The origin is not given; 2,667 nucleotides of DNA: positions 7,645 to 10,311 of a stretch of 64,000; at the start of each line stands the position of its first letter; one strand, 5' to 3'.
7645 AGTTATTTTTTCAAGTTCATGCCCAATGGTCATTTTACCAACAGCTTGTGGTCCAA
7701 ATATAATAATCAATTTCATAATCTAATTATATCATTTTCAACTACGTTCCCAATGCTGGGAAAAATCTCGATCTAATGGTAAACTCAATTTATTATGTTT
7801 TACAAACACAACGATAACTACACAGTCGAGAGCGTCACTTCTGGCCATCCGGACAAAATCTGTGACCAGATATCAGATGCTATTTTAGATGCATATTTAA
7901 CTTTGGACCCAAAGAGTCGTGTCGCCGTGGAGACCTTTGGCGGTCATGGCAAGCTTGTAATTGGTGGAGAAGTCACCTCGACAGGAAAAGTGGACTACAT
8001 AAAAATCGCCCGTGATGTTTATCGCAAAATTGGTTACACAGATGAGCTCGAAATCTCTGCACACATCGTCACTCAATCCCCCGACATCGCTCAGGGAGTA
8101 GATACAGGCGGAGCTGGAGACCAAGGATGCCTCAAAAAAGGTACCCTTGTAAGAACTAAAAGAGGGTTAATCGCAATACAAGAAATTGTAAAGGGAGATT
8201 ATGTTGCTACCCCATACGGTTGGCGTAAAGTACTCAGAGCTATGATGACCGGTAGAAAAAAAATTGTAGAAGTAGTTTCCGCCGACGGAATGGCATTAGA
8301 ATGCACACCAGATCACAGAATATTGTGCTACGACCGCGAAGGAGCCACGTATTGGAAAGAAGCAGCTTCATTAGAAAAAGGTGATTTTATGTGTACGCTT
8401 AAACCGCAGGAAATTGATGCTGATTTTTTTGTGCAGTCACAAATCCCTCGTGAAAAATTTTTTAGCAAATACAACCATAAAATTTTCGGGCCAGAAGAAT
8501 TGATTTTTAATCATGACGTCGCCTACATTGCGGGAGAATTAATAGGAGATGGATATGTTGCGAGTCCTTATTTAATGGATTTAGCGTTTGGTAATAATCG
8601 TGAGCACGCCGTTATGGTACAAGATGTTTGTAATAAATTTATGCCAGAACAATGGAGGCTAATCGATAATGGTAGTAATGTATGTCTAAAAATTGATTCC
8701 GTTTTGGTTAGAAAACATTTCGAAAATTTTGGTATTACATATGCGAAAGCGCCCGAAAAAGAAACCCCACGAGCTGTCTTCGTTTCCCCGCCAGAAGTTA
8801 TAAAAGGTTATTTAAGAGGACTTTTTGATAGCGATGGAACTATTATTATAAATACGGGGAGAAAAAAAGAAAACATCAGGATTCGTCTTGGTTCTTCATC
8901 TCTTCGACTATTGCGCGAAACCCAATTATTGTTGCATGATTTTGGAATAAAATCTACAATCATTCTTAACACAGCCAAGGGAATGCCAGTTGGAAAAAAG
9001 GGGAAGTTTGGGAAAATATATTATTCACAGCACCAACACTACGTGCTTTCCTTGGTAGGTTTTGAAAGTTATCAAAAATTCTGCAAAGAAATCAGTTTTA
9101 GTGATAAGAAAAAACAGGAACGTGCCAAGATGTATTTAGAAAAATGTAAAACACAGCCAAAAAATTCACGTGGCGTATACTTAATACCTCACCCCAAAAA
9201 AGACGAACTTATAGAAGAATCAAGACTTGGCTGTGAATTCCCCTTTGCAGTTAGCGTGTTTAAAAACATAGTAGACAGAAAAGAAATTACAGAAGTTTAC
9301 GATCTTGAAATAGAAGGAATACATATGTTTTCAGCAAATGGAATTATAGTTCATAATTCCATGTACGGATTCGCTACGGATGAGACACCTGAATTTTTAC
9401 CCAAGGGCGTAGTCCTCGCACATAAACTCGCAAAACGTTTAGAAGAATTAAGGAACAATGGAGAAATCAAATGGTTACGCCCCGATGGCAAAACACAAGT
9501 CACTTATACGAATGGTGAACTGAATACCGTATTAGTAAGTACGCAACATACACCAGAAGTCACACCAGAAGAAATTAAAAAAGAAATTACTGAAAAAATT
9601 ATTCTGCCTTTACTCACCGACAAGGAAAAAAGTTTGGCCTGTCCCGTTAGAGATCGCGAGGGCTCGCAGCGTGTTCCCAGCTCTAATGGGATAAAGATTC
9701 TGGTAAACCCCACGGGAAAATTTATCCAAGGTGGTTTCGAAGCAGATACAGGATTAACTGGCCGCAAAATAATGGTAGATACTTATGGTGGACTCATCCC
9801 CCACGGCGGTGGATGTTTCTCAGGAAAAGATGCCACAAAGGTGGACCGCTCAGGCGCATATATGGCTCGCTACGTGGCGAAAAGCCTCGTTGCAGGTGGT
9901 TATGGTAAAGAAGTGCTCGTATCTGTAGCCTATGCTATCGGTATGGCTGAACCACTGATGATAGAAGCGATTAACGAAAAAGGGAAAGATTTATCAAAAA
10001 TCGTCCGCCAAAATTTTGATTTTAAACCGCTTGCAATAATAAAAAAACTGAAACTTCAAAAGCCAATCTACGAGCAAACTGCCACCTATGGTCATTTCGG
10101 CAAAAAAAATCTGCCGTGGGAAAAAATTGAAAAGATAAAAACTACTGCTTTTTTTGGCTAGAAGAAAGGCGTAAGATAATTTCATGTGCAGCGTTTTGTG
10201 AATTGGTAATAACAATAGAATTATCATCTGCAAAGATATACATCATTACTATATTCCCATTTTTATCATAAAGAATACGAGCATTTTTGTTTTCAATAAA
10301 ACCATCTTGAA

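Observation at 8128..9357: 410-aa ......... intein in S-adenosylmethionine synthetase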

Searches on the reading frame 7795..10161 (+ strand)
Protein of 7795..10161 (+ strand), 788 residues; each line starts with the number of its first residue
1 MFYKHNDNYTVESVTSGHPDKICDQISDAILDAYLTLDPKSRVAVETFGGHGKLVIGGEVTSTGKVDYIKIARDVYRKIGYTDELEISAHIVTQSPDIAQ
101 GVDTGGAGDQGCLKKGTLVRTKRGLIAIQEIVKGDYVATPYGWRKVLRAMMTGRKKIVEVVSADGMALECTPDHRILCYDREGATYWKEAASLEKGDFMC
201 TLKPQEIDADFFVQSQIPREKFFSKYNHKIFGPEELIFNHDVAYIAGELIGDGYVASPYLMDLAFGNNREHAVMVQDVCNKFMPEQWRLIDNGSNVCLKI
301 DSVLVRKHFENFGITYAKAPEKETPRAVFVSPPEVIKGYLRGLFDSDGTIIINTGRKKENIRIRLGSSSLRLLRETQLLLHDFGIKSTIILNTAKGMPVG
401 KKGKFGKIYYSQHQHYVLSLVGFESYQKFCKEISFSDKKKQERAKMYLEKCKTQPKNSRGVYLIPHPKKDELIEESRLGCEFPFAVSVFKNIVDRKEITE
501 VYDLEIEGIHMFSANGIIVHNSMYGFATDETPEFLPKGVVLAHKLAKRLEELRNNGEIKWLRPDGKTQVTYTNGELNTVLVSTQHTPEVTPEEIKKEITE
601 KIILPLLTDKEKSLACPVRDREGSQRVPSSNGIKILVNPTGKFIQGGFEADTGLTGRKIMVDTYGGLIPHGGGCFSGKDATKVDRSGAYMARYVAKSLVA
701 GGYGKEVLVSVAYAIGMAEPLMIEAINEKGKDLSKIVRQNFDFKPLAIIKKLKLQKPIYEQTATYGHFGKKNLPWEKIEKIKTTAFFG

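Call 4: search_protein_families(library=pfam, proteins=[window:7795-10158:+], max_evalue=0.1)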
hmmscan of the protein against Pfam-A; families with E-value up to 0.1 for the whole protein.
window:7795-10158:+ (788 aa): 7 families
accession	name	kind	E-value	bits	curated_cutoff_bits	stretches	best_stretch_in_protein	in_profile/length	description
PF02773.21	S-AdoMet_synt_C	-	2.3e-54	183.5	25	1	646-777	2-138/138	S-adenosylmethionine synthetase, C-terminal domain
PF00438.25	S-AdoMet_synt_N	-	4.8e-29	101.3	33.1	1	9-88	4-84/99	S-adenosylmethionine synthetase, N-terminal domain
PF02772.21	S-AdoMet_synt_M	-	3.9e-28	98.4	29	1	522-643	9-120/120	S-adenosylmethionine synthetase, central domain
PF14890.11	Intein_splicing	-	4.8e-16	59.4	35.8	1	145-521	37-155/155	Intein splicing domain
PF14528.11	LAGLIDADG_3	-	3.5e-14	53.2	22.5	1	334-433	1-81/82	LAGLIDADG-like domain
PF13403.11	Hint_2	-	0.0021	18.9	28.4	1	112-149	2-39/147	Hint domain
PF14623.11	Vint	-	0.03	14.5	27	1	111-178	1-66/166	Hint-domain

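Call 24: list_cluster_members(proteins=[window:7795-10158:+, P0129, P0130, P0132, P0168, P0212, P0137, P0004, P0008])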
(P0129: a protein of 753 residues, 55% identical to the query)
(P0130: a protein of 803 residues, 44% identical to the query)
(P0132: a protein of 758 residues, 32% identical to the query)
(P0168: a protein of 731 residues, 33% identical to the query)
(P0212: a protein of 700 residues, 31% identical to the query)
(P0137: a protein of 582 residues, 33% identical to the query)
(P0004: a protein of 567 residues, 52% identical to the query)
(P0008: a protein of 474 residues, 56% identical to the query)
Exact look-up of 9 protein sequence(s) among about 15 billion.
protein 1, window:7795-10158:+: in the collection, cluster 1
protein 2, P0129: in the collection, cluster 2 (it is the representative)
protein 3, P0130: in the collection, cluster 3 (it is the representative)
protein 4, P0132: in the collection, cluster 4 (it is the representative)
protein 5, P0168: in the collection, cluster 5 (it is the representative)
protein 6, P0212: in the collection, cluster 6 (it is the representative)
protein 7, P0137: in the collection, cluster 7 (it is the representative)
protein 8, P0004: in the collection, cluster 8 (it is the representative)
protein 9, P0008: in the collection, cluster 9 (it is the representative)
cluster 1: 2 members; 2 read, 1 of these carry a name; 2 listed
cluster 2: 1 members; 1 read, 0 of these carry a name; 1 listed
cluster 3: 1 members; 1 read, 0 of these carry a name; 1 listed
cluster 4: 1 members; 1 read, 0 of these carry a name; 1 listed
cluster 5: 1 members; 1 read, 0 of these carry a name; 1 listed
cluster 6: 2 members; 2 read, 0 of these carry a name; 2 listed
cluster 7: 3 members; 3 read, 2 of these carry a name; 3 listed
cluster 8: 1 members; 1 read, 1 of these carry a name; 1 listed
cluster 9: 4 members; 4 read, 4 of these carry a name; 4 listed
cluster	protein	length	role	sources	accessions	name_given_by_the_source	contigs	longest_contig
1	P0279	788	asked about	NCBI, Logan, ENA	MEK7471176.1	MAG: methionine adenosyltransferase domain-containing protein [Patescibacteria group ...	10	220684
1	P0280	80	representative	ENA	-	-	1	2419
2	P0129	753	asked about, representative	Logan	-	-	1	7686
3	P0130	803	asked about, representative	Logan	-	-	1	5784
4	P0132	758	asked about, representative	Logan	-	-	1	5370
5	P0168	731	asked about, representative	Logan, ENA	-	-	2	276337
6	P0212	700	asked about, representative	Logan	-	-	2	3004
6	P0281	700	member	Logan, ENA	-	-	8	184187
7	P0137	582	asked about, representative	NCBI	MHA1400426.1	MAG: methionine adenosyltransferase domain-containing protein [Candidatus ...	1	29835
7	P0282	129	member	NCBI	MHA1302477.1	MAG: methionine adenosyltransferase domain-containing protein [Candidatus ...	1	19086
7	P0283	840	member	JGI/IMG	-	-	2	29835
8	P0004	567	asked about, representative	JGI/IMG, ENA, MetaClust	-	\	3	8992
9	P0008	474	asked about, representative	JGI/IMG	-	S-adenosylmethionine synthetase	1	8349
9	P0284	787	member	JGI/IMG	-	S-adenosylmethionine synthetase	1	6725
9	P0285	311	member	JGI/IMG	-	S-adenosylmethionine synthetase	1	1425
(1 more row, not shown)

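Call 70: search_protein_families(library=ncbifam, proteins=[window:7795-10158:+], max_evalue=0.01)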
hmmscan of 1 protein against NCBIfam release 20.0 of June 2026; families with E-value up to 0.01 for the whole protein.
window:7795-10158:+ (788 aa): 11 families
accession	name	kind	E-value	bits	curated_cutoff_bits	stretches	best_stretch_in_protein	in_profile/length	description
TIGR01034.1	metK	equivalog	1.1e-121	406.4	309.4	2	523-783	119-372/377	methionine adenosyltransferase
NF005852.0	PRK07773.1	equivalog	4.2e-20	71.6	780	2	142-457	438-718/886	replicative DNA helicase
NF006207.0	PRK08332.1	equivalog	5.1e-14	50.5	2400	1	150-453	941-1203/1684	vitamin B12-dependent ribonucleotide reductase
NF011418.0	PRK14845.1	equivalog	1.1e-13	49.9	756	1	135-453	77-317/1049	translation initiation factor IF-2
NF011491.0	PRK14898.1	equivalog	1e-09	37.1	783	1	231-442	234-416/860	DNA-directed RNA polymerase subunit A''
NF011303.0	PRK14715.1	equivalog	2.9e-08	31.3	1585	1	299-474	1177-1349/1627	DNA-directed DNA polymerase II large subunit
NF045703.1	rSAM_Tes_intein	exception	7.2e-08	30.7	1700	1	236-390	365-513/1040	tetraether lipid synthase Tes, intein-containing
TIGR01443.1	intein_Cterm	domain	2.7e-06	27.5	15.6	1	500-522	1-24/24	intein C-terminal splicing region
NF038098.1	GyrA_w_intein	exception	8.5e-06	23.9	1850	1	288-392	287-389/1232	intein-containing DNA gyrase subunit A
NF007072.0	PRK09519.1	equivalog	3.9e-05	22.2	1024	0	487-540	658-710/790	intein-containing recombinase RecA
TIGR01445.1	intein_Nterm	domain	0.0001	23.2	24.5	1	112-177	1-82/83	intein N-terminal splicing region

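Call 72: find_encoding_contigs(protein=window:7795-10161:+, flank=2000, max_places=8)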
Protein window:7795-10161:+ (788 aa): 13 contigs read that carry it; 3 places shown.
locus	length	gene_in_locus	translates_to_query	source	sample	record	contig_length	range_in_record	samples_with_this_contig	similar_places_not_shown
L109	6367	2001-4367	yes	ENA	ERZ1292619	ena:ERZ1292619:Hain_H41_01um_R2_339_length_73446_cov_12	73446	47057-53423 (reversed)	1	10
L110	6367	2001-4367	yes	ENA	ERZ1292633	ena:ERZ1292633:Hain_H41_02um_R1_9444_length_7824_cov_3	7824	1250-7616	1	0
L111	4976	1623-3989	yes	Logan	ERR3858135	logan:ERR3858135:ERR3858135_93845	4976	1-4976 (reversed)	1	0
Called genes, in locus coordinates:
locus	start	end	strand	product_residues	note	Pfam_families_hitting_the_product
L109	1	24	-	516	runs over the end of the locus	PF13541:ChlI, PF01078:Mg_chelatase, PF07728:AAA_5, PF00493:MCM (weak), PF13335:Mg_chelatase_C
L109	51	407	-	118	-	PF01258:zf-dskA_traR (weak)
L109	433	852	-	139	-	PF00293:NUDIX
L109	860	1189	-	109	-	PF00293:NUDIX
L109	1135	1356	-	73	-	-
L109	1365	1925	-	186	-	-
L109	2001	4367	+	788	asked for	PF00438:S-AdoMet_synt_N, PF14890:Intein_splicing, PF14528:LAGLIDADG_3, PF02772:S-AdoMet_synt_M, PF02773:S-AdoMet_synt_C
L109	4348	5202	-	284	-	-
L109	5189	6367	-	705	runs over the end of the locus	PF01138:RNase_PH, PF07650:KH_2 (faint), PF00013:KH_1, PF00575:S1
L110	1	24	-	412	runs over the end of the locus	PF13541:ChlI, PF01078:Mg_chelatase, PF07728:AAA_5, PF00493:MCM (weak)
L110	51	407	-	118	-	PF01258:zf-dskA_traR (weak)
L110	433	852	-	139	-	PF00293:NUDIX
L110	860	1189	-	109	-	PF00293:NUDIX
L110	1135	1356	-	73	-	-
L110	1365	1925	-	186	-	-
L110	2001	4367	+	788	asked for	PF00438:S-AdoMet_synt_N, PF14890:Intein_splicing, PF14528:LAGLIDADG_3, PF02772:S-AdoMet_synt_M, PF02773:S-AdoMet_synt_C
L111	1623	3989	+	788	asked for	PF00438:S-AdoMet_synt_N, PF14890:Intein_splicing, PF14528:LAGLIDADG_3, PF02772:S-AdoMet_synt_M, PF02773:S-AdoMet_synt_C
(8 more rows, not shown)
